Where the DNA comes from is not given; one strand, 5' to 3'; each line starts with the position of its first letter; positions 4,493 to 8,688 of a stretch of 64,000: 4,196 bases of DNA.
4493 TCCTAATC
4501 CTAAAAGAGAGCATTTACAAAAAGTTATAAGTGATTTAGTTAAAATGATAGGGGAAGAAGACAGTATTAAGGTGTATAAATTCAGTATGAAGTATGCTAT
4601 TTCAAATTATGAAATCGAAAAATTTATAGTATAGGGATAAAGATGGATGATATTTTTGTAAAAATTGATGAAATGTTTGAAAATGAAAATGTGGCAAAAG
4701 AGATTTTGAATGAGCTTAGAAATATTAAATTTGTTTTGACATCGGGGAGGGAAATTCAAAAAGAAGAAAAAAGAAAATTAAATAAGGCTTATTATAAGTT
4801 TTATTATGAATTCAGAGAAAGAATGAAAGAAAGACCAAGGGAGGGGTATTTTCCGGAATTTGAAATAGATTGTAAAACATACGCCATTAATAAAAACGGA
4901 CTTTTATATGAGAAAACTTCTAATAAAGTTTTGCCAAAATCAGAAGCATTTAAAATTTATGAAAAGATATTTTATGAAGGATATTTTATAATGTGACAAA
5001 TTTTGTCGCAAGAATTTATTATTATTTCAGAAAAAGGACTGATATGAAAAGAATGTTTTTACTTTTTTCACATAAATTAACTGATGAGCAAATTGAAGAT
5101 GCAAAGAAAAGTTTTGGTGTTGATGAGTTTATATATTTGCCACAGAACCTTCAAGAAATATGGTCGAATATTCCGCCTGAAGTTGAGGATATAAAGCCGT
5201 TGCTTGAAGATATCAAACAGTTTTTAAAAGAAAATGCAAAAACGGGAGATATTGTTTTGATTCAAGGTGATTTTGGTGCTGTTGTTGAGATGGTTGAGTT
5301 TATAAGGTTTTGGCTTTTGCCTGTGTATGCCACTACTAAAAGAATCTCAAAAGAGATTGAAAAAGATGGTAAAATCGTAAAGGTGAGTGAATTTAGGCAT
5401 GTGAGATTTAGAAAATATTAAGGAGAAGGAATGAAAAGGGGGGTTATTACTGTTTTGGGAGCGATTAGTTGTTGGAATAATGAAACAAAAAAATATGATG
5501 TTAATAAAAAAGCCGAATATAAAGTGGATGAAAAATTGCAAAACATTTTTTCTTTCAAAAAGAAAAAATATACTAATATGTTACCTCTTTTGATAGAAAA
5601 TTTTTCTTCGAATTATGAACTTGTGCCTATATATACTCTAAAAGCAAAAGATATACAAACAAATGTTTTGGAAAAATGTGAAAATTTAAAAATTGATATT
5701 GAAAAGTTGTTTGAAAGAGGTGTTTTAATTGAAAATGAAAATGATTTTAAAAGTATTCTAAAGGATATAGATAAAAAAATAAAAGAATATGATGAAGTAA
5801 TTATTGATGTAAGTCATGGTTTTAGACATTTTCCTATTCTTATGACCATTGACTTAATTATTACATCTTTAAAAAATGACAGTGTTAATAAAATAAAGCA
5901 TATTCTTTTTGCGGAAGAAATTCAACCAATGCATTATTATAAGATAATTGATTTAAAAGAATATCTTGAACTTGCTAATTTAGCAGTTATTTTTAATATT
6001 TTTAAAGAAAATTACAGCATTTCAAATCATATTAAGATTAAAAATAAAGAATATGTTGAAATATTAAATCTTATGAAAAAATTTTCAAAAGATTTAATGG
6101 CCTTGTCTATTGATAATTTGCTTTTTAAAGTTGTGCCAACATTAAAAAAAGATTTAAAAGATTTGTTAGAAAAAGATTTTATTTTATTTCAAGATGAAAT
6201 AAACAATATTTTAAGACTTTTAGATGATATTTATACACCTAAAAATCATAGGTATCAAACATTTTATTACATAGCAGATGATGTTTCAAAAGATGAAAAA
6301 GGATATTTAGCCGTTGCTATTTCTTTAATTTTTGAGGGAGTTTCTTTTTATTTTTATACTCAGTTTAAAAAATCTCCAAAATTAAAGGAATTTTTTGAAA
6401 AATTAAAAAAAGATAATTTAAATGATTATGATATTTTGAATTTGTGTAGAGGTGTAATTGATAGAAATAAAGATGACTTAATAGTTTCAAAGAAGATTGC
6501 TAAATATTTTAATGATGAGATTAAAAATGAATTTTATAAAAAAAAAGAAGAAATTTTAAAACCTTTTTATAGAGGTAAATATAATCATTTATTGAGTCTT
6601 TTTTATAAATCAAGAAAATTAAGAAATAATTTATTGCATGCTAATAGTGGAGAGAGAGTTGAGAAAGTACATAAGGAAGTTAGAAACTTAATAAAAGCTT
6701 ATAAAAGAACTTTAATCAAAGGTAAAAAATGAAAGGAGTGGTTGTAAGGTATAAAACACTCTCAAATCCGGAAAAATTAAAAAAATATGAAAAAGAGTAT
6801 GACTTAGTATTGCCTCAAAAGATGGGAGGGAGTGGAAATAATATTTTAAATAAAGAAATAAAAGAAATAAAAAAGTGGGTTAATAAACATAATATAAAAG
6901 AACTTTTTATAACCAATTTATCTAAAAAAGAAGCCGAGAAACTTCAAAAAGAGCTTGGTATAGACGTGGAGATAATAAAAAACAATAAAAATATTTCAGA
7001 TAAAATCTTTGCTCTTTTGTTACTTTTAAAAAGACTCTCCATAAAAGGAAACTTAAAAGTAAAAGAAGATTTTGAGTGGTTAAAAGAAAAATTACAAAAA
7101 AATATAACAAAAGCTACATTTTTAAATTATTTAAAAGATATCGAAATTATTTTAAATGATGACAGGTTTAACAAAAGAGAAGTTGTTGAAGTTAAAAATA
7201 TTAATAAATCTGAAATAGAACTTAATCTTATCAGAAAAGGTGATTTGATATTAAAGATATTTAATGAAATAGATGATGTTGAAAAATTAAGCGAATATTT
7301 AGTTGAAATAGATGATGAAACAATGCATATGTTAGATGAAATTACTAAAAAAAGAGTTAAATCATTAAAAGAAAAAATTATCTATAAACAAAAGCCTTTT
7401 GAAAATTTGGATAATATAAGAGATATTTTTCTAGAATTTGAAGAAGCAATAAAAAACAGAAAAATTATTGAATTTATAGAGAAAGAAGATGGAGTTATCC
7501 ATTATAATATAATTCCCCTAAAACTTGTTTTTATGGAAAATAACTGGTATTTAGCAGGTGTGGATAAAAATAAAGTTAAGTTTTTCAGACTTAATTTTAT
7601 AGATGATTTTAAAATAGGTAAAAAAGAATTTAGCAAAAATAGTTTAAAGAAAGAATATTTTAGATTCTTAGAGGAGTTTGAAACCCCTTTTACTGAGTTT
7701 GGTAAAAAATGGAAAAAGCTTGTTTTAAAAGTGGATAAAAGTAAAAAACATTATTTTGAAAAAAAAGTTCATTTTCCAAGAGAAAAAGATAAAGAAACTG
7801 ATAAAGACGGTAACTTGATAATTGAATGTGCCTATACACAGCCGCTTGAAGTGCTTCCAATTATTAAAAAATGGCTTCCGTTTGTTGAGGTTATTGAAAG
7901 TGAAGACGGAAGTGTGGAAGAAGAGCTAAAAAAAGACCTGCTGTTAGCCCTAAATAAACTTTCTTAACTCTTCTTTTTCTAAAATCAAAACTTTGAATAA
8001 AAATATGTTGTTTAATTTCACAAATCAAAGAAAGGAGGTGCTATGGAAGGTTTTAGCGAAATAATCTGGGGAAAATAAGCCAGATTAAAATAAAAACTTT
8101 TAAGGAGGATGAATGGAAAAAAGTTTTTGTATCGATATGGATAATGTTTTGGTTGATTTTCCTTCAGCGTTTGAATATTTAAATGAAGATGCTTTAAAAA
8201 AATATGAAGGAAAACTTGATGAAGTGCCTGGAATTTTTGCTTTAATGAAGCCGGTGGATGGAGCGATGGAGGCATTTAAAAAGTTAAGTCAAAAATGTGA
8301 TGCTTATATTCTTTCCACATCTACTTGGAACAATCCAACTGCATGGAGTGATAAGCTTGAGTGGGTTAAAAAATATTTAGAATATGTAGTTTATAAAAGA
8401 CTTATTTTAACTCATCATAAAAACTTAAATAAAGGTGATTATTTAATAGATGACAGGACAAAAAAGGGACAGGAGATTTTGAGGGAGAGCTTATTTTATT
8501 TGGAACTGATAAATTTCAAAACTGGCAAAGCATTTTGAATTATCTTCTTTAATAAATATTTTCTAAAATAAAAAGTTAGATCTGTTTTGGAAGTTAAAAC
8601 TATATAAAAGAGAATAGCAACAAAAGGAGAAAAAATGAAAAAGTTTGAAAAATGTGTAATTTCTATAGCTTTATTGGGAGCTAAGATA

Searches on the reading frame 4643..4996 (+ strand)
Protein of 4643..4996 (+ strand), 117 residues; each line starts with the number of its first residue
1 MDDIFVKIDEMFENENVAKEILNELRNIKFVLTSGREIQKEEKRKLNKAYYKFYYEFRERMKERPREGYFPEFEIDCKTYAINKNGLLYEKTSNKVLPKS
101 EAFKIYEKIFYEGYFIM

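Call 3: search_protein_families(library=pfam, proteins=[window:4643-4996:+], max_evalue=0.1)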
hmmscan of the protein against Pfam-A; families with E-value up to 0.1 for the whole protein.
window:4643-4996:+ (117 aa): 0 families

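Call 6: search_protein_families(library=ncbifam, proteins=[window:4643-4996:+], max_evalue=0.1)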
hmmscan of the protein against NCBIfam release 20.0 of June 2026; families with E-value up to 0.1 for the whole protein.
window:4643-4996:+ (117 aa): 0 families

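Call 9: search_protein_families(library=phrogs, proteins=[window:4643-4996:+], max_evalue=0.1)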
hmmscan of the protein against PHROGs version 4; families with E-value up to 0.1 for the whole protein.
window:4643-4996:+ (117 aa): 1 family
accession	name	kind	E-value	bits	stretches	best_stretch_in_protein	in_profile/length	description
phrog_36288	-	unknown function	0.016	17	1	19-95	9-86/100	-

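Call 59: find_homologous_proteins(query=window:4643-4996:+, max_evalue=0.001)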
Query window:4643-4996:+ (117 aa): 8 proteins with E <= 0.001 among 11 candidates.
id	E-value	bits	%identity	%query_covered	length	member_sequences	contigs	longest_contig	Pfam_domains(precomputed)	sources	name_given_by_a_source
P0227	1.6e-65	236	97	100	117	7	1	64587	-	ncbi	ncbi:MAG: hypothetical protein ABGX26_01060 [Nautiliaceae bacterium]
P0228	5.2e-48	180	73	99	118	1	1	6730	-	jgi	-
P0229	9.8e-46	173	73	99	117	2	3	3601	-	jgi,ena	-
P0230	2.7e-45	171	71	100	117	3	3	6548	-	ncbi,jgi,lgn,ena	-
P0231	5.8e-45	170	70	99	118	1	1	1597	-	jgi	jgi:hypothetical protein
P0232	6.8e-35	138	62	98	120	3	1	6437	-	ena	-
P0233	8.8e-34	134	63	97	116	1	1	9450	-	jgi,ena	-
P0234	1.9e-33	133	61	97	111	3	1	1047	-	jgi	-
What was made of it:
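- Tried and rejected: Only 8 close homologues were found by the word-indexed search (call 59).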

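Call 67: search_protein_families(library=padloc, proteins=[window:4643-4996:+], max_evalue=0.01)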
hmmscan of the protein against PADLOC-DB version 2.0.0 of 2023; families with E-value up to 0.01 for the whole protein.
window:4643-4996:+ (117 aa): 0 families
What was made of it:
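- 4643..4996 (+): u117: a 117-aa protein of unknown function, co-conserved with the primase and cas2 genes in both architectures. No Pfam, NCBIfam or PADLOC hit (calls 3, 6, 67).
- Tried and rejected: No hit in Pfam, NCBIfam or PADLOC (calls 3, 6, 67); only a non-significant PHROG hit (phrog_36288, E 0.016; call 9).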

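Call 68: predict_structure(alignment_id=A3)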
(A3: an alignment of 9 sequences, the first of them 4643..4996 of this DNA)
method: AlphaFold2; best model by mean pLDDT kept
length: 117 residues; sequences in the alignment: 9
mean_pLDDT: 77.6   pTM: 0.67
mean pLDDT of the five models: 77.6, 75.7, 73.0, 72.9, 70.3
residues with pLDDT >= 90: 0; 70-90: 99; 50-70: 12; < 50: 6
segments of 3 or more residues with pLDDT < 50: 67-69, 115-117
pLDDT, mean of each block of 10 residues (from residue 1): 73 79 85 78 85 83 56 80 80 86 83 55
secondary structure, 60 per line:
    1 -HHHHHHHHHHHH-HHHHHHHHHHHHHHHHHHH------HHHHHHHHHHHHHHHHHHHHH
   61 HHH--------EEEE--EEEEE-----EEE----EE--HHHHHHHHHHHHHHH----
elements in order: H2-13 H15-33 H40-63 E72-75 E78-82 E88-90 H99-113

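Call 72: fold_search(model_id=the predicted structure, library=pdb)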
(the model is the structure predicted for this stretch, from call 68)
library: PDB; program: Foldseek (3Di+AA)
matches with E <= 10: 135; with E <= 0.001: 0
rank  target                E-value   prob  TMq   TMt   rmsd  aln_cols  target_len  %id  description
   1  8b7t_MODEL_1_A        1.0e+00  0.20  0.18  0.26  10.8        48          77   14  CPSF73 CTD3 (released 2023-05-03)
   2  8uxj_A                1.2e+00  0.23  0.40  0.20  13.5       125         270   10  Caulobacter crescentus FljK flagellar filament (asymmetrical) (released 2024-06-26)
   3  9mf4_A                1.7e+00  0.20  0.33  0.04  13.2        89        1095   16  De novo designed minibinder complexed with Clostridioides difficile Toxin B (released 2025-09-17)
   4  9f91_I                1.7e+00  0.08  0.19  0.27   8.0        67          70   15  Crystal structure of a designed Respiratory Syncytial Virus immunogen in complex with RSV90 fab (released 2025-05-21)
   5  8buu_Y                1.9e+00  0.16  0.23  0.35   5.3        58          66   26  ARE-ABCF VmlR2 bound to a 70S ribosome (released 2023-04-05)
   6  4wa6_D                2.0e+00  0.08  0.27  0.09  13.8       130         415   15  Structure of yeast SAGA DUBm with Sgf73 N59D mutant at 2.36 angstroms resolution (released 2015-03-04)
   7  5i5d_C                2.2e+00  0.04  0.16  0.07  11.5        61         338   21  Salmonella global domain 245 (released 2017-04-19)
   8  3m99_A                2.3e+00  0.08  0.26  0.09  13.9       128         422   16  Structure of the Ubp8-Sgf11-Sgf73-Sus1 SAGA DUB module (released 2010-05-05)
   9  5o60_Z                2.6e+00  0.14  0.23  0.37   5.3        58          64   22  Structure of the 50S large ribosomal subunit from Mycobacterium smegmatis (released 2017-07-12)
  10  4fip_E                2.6e+00  0.07  0.25  0.08  13.8       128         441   16  Structure of the SAGA Ubp8(S144N)/Sgf11(1-72, Delta-ZnF)/Sus1/Sgf73 DUB module (released 2012-07-25)
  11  6aqr_A                2.6e+00  0.07  0.25  0.08  13.8       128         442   16  SAGA DUB module Ubp8(C146A)/Sgf11/Sus1/Sgf73 bound to monoubiquitin (released 2018-07-04)
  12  7ydw_B                2.9e+00  0.12  0.20  0.23   6.3        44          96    9  Crystal structure of the MPND-DNA complex (released 2023-02-15)
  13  6xky_A                3.1e+00  0.13  0.40  0.20  12.9       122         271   10  Caulobacter crescentus FljK filament, straightened (released 2020-12-23)
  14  9n5t_Z                3.1e+00  0.12  0.23  0.35   5.4        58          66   22  Mycobacterium smegmatis 70S ribosome with small molecule drug MK-7762 (released 2025-12-24)
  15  7ydt_A                3.1e+00  0.12  0.26  0.31   6.4        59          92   14  Crystal structure of mouse MPND (released 2023-02-15)
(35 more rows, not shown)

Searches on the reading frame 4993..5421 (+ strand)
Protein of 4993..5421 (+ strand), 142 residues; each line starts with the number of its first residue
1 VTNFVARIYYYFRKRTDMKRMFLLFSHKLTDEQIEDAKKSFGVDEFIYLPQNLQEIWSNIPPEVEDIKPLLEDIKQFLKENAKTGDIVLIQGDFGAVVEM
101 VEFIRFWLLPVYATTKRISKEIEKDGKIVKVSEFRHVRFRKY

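Call 3: search_protein_families(library=pfam, proteins=[window:4993-5421:+], max_evalue=0.1)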
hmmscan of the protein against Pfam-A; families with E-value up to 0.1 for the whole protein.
window:4993-5421:+ (142 aa): 1 family
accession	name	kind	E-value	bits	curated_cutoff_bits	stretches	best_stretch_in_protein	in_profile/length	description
PF11894.14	Nup192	-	0.037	11.7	28.7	1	5-105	115-201/1667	Nuclear pore complex scaffold, nucleoporins 186/192/205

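Call 6: search_protein_families(library=ncbifam, proteins=[window:4993-5421:+], max_evalue=0.1)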
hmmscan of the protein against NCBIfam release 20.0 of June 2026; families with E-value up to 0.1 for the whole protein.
window:4993-5421:+ (142 aa): 3 families
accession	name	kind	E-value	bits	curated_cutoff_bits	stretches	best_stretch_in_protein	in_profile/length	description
NF040559.1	CAS_Csx20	equivalog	2.4e-48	163.6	70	1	21-142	1-124/124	CRISPR-associated protein Csx20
NF047563.1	modulin_PmtR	equivalog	0.017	15.2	200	1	68-131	11-69/125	PSM export ABC transporter transcriptional regulator PmtR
TIGR00184.1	purA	equivalog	0.046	12.6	395.55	1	24-99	147-225/425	adenylosuccinate synthase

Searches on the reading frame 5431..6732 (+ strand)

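Call 3: search_protein_families(library=pfam, proteins=[window:5431-6732:+], max_evalue=0.1)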
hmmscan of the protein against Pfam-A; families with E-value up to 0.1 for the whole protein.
window:5431-6732:+ (433 aa): 2 families
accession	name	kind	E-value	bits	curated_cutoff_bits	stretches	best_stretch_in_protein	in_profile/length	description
PF22662.2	Csa3_N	-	0.0012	19.3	27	1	80-145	42-111/120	Csa3 CRISPR-associated Rossmann-like domain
PF13619.11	KTSC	-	0.008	16.3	25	0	342-368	32-58/58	KTSC domain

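Call 6: search_protein_families(library=ncbifam, proteins=[window:5431-6732:+], max_evalue=0.1)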
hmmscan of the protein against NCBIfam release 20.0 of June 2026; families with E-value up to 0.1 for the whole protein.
window:5431-6732:+ (433 aa): 3 families
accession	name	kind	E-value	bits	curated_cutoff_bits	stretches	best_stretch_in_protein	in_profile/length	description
TIGR02221.1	cas_TM1812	equivalog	1.1e-06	28.8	76.25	1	68-182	77-195/218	TIGR02221 family CRISPR-associated protein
TIGR02549.2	CRISPR_DxTHG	domain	6.6e-05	22.9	21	1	123-141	1-19/26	CRISPR-associated DxTHG motif protein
NF033937.0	porH_1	subfamily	0.0092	16.3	100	0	171-250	10-85/97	PorH family porin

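Call 67: search_protein_families(library=padloc, proteins=[window:5431-6732:+], max_evalue=0.01)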
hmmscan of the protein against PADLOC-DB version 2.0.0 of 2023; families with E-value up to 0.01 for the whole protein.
window:5431-6732:+ (433 aa): 13 families
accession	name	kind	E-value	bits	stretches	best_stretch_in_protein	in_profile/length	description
PDLC01828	CARF2--CARF_HEPN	-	1.1e-86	289.5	1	5-430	3-390/394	-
PDLC01032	Csx1/Csm6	-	1.3e-22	78.7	1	5-426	5-368/412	CARF+HEPN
PDLC01843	CARF2--CARF_HEPN_CSX20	-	9.1e-16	55.8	1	100-425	91-377/498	-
PDLC01824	CARF2--CARF_HEPN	-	2e-12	45.3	1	100-428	73-373/376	-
PDLC01825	CARF2--CARF_HEPN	-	1.5e-09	35.3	1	102-183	115-193/382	-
PDLC01826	CARF2--CARF_HEPN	-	3.7e-09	34.2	1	100-426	119-386/393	-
PDLC01621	Csx1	-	4.9e-09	34.2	1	5-404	1-338/340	CAS-III; associated_signaling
PDLC01281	Csx1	-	7.5e-09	33.9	1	75-182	61-168/191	CAS-III; associated_signaling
PDLC01840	CARF2--CARF_HEPN_CARF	-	1.5e-08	31.8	1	101-202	82-181/547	-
PDLC01345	Csx1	-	2.7e-08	31.9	1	7-263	4-227/267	CAS-III; associated_signaling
PDLC01834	CARF2--CARF_HEPN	-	5.9e-08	29.9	1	108-245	133-263/404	-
PDLC01839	CARF2--CARF_HEPN_CARF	-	6.5e-08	29.8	1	43-149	21-127/518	-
PDLC01832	CARF2--CARF_HEPN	-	2e-05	22.1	1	81-181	66-165/416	-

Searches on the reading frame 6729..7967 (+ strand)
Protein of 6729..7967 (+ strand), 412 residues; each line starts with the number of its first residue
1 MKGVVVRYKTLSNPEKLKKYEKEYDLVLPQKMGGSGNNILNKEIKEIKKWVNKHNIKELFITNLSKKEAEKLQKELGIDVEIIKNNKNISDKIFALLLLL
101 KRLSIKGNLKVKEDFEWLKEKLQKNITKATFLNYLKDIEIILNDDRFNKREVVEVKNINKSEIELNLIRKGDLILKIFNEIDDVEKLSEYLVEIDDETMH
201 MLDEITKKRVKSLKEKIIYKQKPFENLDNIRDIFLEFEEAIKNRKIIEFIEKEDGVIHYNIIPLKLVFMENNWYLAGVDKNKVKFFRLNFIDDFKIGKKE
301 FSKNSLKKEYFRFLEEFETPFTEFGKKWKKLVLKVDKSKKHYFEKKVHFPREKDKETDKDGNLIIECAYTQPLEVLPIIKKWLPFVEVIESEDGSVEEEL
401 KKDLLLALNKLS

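Call 3: search_protein_families(library=pfam, proteins=[window:6729-7967:+], max_evalue=0.1)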
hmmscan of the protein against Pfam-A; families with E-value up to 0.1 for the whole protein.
window:6729-7967:+ (412 aa): 1 family
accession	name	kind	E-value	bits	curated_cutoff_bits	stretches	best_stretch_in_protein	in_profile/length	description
PF13280.12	WYL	-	3.5e-05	24.1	21.8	1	233-295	2-69/70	WYL domain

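Call 6: search_protein_families(library=ncbifam, proteins=[window:6729-7967:+], max_evalue=0.1)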
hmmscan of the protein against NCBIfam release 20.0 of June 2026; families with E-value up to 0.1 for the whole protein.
window:6729-7967:+ (412 aa): 1 family
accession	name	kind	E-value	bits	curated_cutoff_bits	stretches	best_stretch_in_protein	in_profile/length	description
NF038047.1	not_Tcp10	subfamily_domain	0.00072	19.1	70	1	32-75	280-325/399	AAWKG family protein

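Call 67: search_protein_families(library=padloc, proteins=[window:6729-7967:+], max_evalue=0.01)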
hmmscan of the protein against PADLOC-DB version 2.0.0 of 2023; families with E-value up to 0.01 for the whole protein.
window:6729-7967:+ (412 aa): 2 families
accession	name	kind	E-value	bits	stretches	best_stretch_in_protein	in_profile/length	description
PDLC01652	WYL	-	6.3e-16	57.1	1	228-392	14-148/162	"CAS-I,CAS-II,CAS-III,CAS-IV,CAS-V,CAS-VI; associated_signaling"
PDLC01457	WYL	-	2e-06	25.6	1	239-314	132-207/229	"CAS-I,CAS-II,CAS-III,CAS-IV,CAS-V,CAS-VI; associated_signaling"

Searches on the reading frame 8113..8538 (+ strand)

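Call 78: search_protein_families(library=pfam, proteins=[window:8113-8538:+], max_evalue=0.001)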
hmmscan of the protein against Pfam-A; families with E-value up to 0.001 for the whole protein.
window:8113-8538:+ (141 aa): 1 family
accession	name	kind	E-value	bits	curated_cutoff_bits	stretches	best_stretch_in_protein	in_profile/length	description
PF06941.18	NT5C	-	7.2e-16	59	24.8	1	39-118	60-139/180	5' nucleotidase, deoxy (Pyrimidine), cytosolic type C protein (NT5C)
